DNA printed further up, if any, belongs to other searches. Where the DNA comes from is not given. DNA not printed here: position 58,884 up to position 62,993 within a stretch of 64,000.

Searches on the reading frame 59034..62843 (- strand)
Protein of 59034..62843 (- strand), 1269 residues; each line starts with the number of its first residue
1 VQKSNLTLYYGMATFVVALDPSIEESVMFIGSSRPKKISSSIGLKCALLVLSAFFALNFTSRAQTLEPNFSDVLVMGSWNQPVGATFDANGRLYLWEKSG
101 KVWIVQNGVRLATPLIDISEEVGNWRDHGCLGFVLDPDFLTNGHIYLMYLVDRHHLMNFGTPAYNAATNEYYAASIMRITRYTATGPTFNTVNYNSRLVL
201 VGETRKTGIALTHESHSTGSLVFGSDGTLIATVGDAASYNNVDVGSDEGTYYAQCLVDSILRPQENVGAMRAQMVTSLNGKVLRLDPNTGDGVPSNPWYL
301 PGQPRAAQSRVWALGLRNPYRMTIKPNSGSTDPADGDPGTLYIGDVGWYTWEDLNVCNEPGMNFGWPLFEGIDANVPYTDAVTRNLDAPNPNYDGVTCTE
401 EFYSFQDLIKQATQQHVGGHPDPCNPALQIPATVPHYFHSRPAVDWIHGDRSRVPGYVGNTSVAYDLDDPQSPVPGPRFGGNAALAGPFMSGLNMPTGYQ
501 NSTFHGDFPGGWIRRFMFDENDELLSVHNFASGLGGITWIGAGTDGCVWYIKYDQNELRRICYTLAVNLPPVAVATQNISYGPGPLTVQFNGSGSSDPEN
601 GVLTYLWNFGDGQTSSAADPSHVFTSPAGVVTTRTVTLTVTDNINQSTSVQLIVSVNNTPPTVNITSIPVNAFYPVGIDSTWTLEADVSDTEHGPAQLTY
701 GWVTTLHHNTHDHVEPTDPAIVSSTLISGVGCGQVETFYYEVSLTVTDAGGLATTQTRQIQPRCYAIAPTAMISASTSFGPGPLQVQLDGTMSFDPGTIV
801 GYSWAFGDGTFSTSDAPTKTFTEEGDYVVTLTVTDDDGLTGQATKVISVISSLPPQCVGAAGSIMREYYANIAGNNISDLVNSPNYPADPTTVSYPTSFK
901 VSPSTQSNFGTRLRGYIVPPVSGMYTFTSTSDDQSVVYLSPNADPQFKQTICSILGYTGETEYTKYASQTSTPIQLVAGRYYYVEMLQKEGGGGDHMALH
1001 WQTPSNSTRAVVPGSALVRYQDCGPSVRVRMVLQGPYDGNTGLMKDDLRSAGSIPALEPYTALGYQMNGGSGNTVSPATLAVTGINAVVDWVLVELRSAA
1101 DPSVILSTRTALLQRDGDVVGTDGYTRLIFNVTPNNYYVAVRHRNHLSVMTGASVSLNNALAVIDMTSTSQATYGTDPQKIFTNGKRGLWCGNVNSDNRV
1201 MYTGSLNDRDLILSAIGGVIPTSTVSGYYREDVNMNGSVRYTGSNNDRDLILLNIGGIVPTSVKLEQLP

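Call 87: search_protein_families(library=pfam, max_evalue=0.001, proteins=[window:59034-62843:-])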
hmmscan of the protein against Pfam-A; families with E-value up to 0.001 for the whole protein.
window:59034-62843:- (1269 aa): 7 families
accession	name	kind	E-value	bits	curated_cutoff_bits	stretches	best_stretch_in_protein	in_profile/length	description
PF18911.6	PKD_4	-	9.2e-35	119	27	2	768-847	3-83/85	PKD domain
PF00801.26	PKD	-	1.6e-22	79.7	23.5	2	771-847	2-79/80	PKD domain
PF07995.17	GSDH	-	1.3e-21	77.7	25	1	80-371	2-225/332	Glucose / Sorbosone dehydrogenase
PF22352.2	K319L-like_PKD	-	7.9e-13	48.7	27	2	785-849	13-84/84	K319L-like, PKD domain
PF07691.17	PA14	-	2.1e-09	37.8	24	1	862-1011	4-143/147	PA14 domain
PF10528.15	GLEYA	-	7.5e-09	36.2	26.2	1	911-995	3-83/91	GLEYA domain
PF02010.21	REJ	-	0.00012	21.2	25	0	588-713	102-255/452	REJ domain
